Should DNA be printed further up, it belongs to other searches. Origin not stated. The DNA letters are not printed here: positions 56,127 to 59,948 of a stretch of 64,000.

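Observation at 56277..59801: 1174-aa RecB-like nuclease + RNase H-like + SF1 (DNA2-like) helicase fusion next to orphan brnA and hicAB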

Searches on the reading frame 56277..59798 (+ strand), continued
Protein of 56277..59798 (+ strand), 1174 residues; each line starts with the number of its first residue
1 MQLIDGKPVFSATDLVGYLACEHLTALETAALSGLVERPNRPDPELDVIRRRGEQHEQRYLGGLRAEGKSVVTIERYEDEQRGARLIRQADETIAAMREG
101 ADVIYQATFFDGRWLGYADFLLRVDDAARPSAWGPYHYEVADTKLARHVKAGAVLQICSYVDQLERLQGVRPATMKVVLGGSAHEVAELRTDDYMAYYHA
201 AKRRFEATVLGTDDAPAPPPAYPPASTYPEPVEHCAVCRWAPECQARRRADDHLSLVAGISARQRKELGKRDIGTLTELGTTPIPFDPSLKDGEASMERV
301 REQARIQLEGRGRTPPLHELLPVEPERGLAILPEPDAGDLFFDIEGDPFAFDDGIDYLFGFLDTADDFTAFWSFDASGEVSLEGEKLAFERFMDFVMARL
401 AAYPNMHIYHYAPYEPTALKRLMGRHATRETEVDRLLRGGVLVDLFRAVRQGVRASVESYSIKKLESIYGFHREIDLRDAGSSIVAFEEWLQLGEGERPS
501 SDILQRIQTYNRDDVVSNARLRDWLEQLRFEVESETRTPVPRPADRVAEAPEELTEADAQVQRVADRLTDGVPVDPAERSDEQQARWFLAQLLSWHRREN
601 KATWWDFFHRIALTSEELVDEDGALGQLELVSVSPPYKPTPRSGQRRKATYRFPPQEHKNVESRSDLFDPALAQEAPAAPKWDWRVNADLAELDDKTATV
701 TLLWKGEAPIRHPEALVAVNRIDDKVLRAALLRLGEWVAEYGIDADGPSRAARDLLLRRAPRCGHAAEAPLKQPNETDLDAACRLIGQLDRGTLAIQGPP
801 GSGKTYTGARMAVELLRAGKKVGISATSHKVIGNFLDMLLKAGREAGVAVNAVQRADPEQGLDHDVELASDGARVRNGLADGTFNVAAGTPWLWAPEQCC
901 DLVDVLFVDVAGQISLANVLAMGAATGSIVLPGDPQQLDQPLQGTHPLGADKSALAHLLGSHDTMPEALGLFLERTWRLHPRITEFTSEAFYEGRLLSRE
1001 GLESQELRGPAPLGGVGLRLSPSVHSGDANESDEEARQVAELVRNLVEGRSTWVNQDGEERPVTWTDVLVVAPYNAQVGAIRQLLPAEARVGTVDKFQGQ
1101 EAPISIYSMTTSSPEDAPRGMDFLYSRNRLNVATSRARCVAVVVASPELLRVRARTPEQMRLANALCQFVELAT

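Call 34: find_related_loci(query=A1, collection=genome_contigs, flank=8000)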
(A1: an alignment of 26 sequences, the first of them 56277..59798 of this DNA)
Query A1 (1174 aa) in genome_contigs; peptide patterns used: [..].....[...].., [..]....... (x = any residue, [..] = any of these).
600 stretches matched a pattern (row limit reached: there are more); 336 encode a relative of the query (tblastn E <= 1e-3); the best 80 are kept; 80 distinct loci.
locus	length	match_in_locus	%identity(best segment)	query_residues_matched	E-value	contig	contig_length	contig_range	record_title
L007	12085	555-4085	60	1-1174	0e+0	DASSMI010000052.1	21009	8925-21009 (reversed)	MAG TPA_asm: Candidatus Limnocylindrales bacterium isolate SMAG_U1194 k141_643498, whole genome shotgun sequence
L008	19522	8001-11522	59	1-1173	0e+0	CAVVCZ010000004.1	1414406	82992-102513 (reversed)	MAG: uncultured Chloroflexia bacterium isolate MFD02242.bin.1.368 genome assembly, contig: contig_21794, whole genome sh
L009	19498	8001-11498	55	1-1173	0e+0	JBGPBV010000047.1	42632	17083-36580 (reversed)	MAG: Vicinamibacteria bacterium isolate OBJ_0618_050_8 k141_4370764_length_42632_cov_33.4901, whole genome shotgun seque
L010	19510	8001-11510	54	1-1173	0e+0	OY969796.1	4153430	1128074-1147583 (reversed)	MAG: uncultured Chloroflexia bacterium isolate MFD01872.bin.1.103 genome assembly, chromosome: 1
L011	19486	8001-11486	49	1-1173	0e+0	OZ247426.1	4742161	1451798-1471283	MAG: Dehalococcoidia bacterium isolate a97bc163-3bbb-412f-9a64-4bc878210a30 genome assembly, chromosome: 1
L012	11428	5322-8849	51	1-1174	0e+0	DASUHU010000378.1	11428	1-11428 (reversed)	MAG TPA_asm: Candidatus Limnocylindrales bacterium isolate SMAG_U1442 k141_982534, whole genome shotgun sequence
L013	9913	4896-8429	49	1-1173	0e+0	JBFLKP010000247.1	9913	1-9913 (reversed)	MAG: Candidatus Limnocylindrales bacterium isolate RS2.bin12 k97_451085, whole genome shotgun sequence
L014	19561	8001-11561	49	1-1173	0e+0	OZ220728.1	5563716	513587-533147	MAG: Vicinamibacterales bacterium isolate 73bbec36-abbb-48ff-8f96-0d8513c84f17 genome assembly, chromosome: 1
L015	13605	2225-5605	47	10-1173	0e+0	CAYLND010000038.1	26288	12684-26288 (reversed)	MAG TPA_asm: uncultured Acidobacteriota bacterium isolate binchicken_co185_102 genome assembly, contig: NODE_2387_length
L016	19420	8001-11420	46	1-1173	0e+0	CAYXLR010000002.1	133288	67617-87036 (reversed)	MAG TPA_asm: uncultured Thermotogae bacterium isolate binchicken_co34_121 genome assembly, contig: NODE_70_length_133288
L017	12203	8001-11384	46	1-1173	0e+0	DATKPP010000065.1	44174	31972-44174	MAG TPA_asm: Steroidobacteraceae bacterium isolate SMAG_U14794 k141_4375749, whole genome shotgun sequence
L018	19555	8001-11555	44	9-1173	0e+0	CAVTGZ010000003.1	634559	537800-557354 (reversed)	MAG: uncultured Acidobacteriota bacterium isolate MFD06085.bin.2.31 genome assembly, contig: contig_183, whole genome sh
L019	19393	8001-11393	43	1-1173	0e+0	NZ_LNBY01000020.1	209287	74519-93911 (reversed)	Erythrobacter sp. AP23 contig9, whole genome shotgun sequence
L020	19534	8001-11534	49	1-1173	0e+0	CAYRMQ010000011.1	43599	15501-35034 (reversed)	MAG TPA_asm: uncultured Anaerolineaceae bacterium isolate SRP284430_co1_24 genome assembly, contig: NODE_328_length_4359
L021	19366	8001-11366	46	1-1174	0e+0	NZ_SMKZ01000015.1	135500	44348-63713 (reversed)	Jiangella asiatica strain 5K138 NODE_15_length_135500_cov_35.7101, whole genome shotgun sequence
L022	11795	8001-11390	44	1-1174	0e+0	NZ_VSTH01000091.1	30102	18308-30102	Bradyrhizobium hipponense strain aSej3 asej3_(paired)_trimmed_(paired)_contig_91, whole genome shotgun sequence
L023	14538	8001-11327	39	9-1174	0e+0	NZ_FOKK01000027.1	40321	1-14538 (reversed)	Algoriphagus aquimarinus strain DSM 23399, whole genome shotgun sequence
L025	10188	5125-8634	53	1-1174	0e+0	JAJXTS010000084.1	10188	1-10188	MAG: Chloroflexi bacterium isolate BP4.bin63 NODE_9062_length_10188_cov_6.252957, whole genome shotgun sequence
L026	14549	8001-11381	40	1-1174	0e+0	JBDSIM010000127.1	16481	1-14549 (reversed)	MAG: Cyclobacteriaceae bacterium isolate cluster1_bin.3 k127_4349230, whole genome shotgun sequence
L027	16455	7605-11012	43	1-1173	0e+0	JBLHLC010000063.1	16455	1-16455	MAG: Rhodothermales bacterium isolate 3300054698_137 Ga0535670_0006261, whole genome shotgun sequence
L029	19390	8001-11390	41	10-1174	0e+0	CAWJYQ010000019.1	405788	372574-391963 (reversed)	MAG: uncultured Alphaproteobacteria bacterium isolate MFD00822.bin.1.4 genome assembly, contig: contig_24589, whole geno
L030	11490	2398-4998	47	293-1174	0e+0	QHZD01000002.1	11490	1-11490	MAG: Acidobacteria bacterium isolate gp2 AA100 14_1009_05_40cm_scaffold_4905_curated, whole genome shotgun sequence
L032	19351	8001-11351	39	1-1167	0e+0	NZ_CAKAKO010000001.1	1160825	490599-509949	Xenophilus sp. Marseille-Q4582, whole genome shotgun sequence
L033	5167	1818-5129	39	9-1167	0e+0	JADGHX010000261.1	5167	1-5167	MAG: Steroidobacteraceae bacterium isolate HOG51 NODE_10838_length_5167_cov_9.111878, whole genome shotgun sequence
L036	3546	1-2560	48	296-1174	0e+0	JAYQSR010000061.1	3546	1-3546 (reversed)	MAG: Ilumatobacteraceae bacterium isolate SD3109_NP_metabta_bins_sspec.tsv.144 unbinned_3934, whole genome shotgun seque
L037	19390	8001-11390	39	1-1174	0e+0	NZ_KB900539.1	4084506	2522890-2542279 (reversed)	Methyloversatilis universalis EHg5 Metunv2DRAFT_Scaffold1.1, whole genome shotgun sequence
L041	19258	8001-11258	36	5-1170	0e+0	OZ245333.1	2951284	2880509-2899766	MAG: Oligoflexales bacterium isolate 41c6888b-78db-45c1-b2dd-007a43f187e8 genome assembly, chromosome: 1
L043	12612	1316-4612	38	1-1174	0e+0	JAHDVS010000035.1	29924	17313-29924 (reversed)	MAG: Thermoleophilia bacterium isolate ACT1 NODE_2439_length_29924_cov_11.981017, whole genome shotgun sequence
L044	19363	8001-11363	47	1-1170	0e+0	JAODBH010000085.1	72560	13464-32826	MAG: Actinomycetes bacterium isolate RYN_53 scaffold_845154, whole genome shotgun sequence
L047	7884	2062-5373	38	1-1169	0e+0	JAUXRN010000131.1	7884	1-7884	MAG: Actinomycetota bacterium isolate C12_maxbin.082_sub C12_k141_130830, whole genome shotgun sequence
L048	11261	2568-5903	35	6-1170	0e+0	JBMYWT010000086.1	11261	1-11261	MAG: Maricaulaceae bacterium isolate ME_XS_2210_bin_39 ME_XS_2210_bin_39_85, whole genome shotgun sequence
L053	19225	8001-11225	38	9-1167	0e+0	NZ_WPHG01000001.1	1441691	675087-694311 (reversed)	Nitratireductor arenosus strain CAU 1489 contig1, whole genome shotgun sequence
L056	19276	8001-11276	37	1-1171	0e+0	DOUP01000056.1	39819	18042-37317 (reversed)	MAG TPA_asm: Maritimibacter sp. isolate UBA9533 contig_327, whole genome shotgun sequence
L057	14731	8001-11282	38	1-1174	0e+0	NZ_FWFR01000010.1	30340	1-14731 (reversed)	Oceanibacterium hippocampi strain CECT 7691, whole genome shotgun sequence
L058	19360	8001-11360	35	1-1174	0e+0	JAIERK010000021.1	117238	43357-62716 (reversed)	MAG: Candidatus Obscuribacterales bacterium isolate co.spades.METABAT.1kb_095 c_000000444718, whole genome shotgun seque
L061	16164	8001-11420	46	1-1173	0e+0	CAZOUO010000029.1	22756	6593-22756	MAG TPA_asm: uncultured Thermotogae bacterium isolate SRP323688_co1_20 genome assembly, contig: NODE_3866_length_22756_c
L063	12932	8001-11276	35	38-1173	6e-175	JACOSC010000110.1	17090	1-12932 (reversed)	MAG: Acidobacteria bacterium isolate NC_groundwater_8_Pr7_B-0.1um_54_23 FFV18_Bp1_scaffold_228073, whole genome shotgun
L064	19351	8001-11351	37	9-1174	1e-174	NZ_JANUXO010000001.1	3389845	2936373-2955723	Amycolatopsis sp. PS_44_ISF1 Scaffold_001, whole genome shotgun sequence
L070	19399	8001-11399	37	1-1170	8e-171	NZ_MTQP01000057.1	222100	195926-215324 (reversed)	Saccharothrix sp. ALI-22-I Contig61, whole genome shotgun sequence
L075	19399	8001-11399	34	6-1170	2e-161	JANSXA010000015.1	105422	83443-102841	MAG: Pseudomonadaceae bacterium isolate bin.13 k141_263991_length_105422_cov_75.0585, whole genome shotgun sequence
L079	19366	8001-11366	29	1-1170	4e-157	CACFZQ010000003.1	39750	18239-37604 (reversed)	uncultured Pelagibacteraceae bacterium isolate AG-909-G06 genome assembly, contig: AG-909-G06_NODE_3, whole genome shotg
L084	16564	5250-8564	40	1-1174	0e+0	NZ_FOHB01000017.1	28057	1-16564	Pedococcus cremeus strain CGMCC 1.6963, whole genome shotgun sequence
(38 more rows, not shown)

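Call 37: search_dna_similar(query=window:56277-59798:+, collection=plasmids, mode=protein, max_evalue=1e-20, max_rows=25)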
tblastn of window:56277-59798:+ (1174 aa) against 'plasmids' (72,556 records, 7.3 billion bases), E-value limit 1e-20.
Records with a match: 69; places in all: 72; records where one place covers at least 80% of the query: 59.
Best place of each record, by identity: 60-80% 1; <60% 68.
By first word of the organism name: Rhizobium 14; Piscirickettsia 10; Sphingobium 8; Mesorhizobium 2; Roseomonas 2; Sphingomonas 2; Aminobacter 2; Arthrobacter 2; Picosynechococcus 2; Pseudarthrobacter 2; and 23 more.
By predicted mobility (MOB-suite, as given by PLSDB): non-mobilizable 37; conjugative 26; mobilizable 6.
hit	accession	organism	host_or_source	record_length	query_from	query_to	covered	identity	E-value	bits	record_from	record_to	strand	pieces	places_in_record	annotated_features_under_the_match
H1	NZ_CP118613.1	Ensifer adhaerens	Pure isolate,Rhizosphere of Cyperus ...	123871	10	1173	99%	46.4%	0e+0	813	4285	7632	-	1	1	TM0106 family RecB-like putative nuclease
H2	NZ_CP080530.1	Mesorhizobium sp. AR02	Oxytropis sp.,Cell culture,root nodule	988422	10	1174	99%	45.8%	0e+0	811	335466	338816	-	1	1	TM0106 family RecB-like putative nuclease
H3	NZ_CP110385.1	Tritonibacter mobilis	-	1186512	10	1173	99%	45.6%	0e+0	804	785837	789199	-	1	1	record has no annotation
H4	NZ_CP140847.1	Rhizobium johnstonii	Trifolium pratense,whole organism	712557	1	1174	93%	47.4%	5e-133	801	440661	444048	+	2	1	TM0106 family RecB-like putative nuclease | DEAD/DEAH box helicase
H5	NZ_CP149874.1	Rhizobium sp. T1473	-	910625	10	1174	99%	43.7%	0e+0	791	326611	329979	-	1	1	TM0106 family RecB-like putative nuclease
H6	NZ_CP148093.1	Rhizobium sp. T1470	Medicago sativa,cell culture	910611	10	1174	99%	43.7%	0e+0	791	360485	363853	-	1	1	TM0106 family RecB-like putative nuclease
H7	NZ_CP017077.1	Novosphingobium resinovorum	single cell,soil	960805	6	1167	99%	39.8%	0e+0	623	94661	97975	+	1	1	TM0106 family RecB-like putative nuclease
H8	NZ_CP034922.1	Roseomonas mucosa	Homo sapiens,tissue sample,Clinical, ...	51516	1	1168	99%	39.5%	9e-176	582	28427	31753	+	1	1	TM0106 family RecB-like putative nuclease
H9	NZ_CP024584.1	Roseomonas sp. FDAARGOS_362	Homo sapiens,peripheral Blood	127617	1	1168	99%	39.5%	1e-175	582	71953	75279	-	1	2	TM0106 family RecB-like putative nuclease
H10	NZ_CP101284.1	Phenylobacterium sp. LH3H17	-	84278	5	1167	99%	39.7%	0e+0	618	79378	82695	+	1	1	TM0106 family RecB-like putative nuclease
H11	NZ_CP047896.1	Sphingomonas changnyeongensis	Single cell,Fresh water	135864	1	1171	100%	38.9%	8e-169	562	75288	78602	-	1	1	TM0106 family RecB-like putative nuclease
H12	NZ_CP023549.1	Rhodobacter sp. CZR27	cell culture,paddy soil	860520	1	1167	99%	38.0%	2e-157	528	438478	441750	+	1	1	TM0106 family RecB-like putative nuclease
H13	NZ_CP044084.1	Pseudomonas luteola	Homo sapiens,clinical isolate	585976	1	1171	100%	37.9%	0e+0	617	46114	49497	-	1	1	TM0106 family RecB-like putative nuclease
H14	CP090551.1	Rhizobium leguminosarum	Trifolium pratense,Cell culture,Plant ...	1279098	1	1171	100%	37.5%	2e-146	547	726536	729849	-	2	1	DNA2/NAM7 family helicase | TM0106 family RecB-like putative nuclease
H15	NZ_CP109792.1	Leisingera thetidis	-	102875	1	1167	99%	37.6%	1e-162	544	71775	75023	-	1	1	TM0106 family RecB-like putative nuclease | AAA family ATPase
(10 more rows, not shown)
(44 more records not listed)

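Call 38: get_annotated_region(hit=H8, flank=9000)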
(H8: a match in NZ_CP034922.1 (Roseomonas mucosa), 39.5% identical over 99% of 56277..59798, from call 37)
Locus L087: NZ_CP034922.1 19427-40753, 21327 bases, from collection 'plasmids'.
description: Roseomonas mucosa strain HV1 plasmid p3-HV1, complete sequence
organism: Roseomonas mucosa (NCBI taxid 207340)
taxonomy: Bacteria; Pseudomonadota; Alphaproteobacteria; Rhodospirillales; Acetobacteraceae; Roseomonas; Roseomonas mucosa
host: -; source: Homo sapiens,tissue sample,Clinical, healthy, human skin; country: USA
typing (MOB-suite, as given by PLSDB): non-mobilizable
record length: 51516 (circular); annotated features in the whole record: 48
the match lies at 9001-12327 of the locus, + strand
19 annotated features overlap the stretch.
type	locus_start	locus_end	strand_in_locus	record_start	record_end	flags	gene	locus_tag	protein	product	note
CDS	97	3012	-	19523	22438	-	-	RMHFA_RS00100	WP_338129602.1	SNF2-related protein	-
CDS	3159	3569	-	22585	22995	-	-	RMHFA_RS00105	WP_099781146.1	type II toxin-antitoxin system VapC family toxin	-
CDS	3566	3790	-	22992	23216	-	vapB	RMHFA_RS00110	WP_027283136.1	type II toxin-antitoxin system VapB family antitoxin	-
CDS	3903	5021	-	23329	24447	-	-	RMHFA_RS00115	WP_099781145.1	site-specific integrase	GO:0015074 - DNA integration [Evidence IEA]; GO:0006310 - DNA recombination [Evidence IEA]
CDS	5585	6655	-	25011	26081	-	-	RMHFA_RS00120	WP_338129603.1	DNA/RNA non-specific endonuclease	-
CDS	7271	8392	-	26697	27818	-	-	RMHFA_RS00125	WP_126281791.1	hypothetical protein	-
CDS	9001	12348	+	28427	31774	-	-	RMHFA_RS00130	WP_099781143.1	TM0106 family RecB-like putative nuclease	-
CDS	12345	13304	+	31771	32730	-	-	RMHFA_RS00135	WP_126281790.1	hypothetical protein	-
CDS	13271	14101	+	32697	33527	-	-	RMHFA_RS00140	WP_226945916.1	hypothetical protein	-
CDS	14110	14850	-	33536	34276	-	-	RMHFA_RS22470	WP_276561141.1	HNH endonuclease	-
CDS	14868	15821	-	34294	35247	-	-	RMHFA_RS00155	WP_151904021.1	hypothetical protein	-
CDS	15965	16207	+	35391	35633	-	-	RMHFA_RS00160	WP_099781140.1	hypothetical protein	-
CDS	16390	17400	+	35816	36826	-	-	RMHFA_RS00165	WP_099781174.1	hypothetical protein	-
CDS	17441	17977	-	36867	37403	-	-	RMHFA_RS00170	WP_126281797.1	hypothetical protein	-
CDS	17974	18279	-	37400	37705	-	-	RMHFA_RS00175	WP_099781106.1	hypothetical protein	-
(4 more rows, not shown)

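Call 39: get_annotated_region(hit=H1, flank=9000)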
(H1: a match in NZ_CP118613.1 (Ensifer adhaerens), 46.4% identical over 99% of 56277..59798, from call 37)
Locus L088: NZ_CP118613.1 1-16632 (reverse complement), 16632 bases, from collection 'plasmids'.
description: Ensifer adhaerens strain CTYH.Ch1 plasmid pCTYH.Ch1_3, complete sequence
organism: Ensifer adhaerens (NCBI taxid 106592)
taxonomy: Bacteria; Pseudomonadota; Alphaproteobacteria; Hyphomicrobiales; Rhizobiaceae; Ensifer; Ensifer adhaerens
host: -; source: Pure isolate,Rhizosphere of Cyperus brevifolius; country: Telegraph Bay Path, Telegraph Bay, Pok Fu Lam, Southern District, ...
typing (MOB-suite, as given by PLSDB): conjugative; replicon rep_cluster_492; relaxase MOBP; mating-pair formation MPF_T
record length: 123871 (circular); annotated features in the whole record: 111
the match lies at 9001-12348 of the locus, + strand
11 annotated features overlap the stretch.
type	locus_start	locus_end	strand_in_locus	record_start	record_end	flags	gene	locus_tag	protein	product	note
CDS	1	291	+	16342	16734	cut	-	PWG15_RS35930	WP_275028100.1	hypothetical protein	-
CDS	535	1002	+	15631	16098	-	-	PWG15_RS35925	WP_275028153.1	helix-turn-helix domain-containing protein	-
CDS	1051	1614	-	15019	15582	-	-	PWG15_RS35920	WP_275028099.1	recombinase family protein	GO:0006310 - DNA recombination [Evidence IEA]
CDS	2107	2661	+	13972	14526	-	-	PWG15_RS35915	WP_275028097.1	hypothetical protein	-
CDS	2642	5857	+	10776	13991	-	-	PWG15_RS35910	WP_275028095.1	helicase-related protein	-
CDS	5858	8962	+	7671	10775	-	-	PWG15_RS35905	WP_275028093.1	hypothetical protein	-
CDS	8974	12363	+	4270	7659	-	-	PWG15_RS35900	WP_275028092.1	TM0106 family RecB-like putative nuclease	-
CDS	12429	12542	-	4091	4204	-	-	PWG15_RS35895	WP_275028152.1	integrase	-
CDS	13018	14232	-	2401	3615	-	repC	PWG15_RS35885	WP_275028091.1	plasmid replication protein RepC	-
CDS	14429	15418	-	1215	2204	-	repB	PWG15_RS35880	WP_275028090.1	plasmid partitioning protein RepB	-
CDS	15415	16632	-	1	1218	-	repA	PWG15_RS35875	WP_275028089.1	plasmid partitioning protein RepA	-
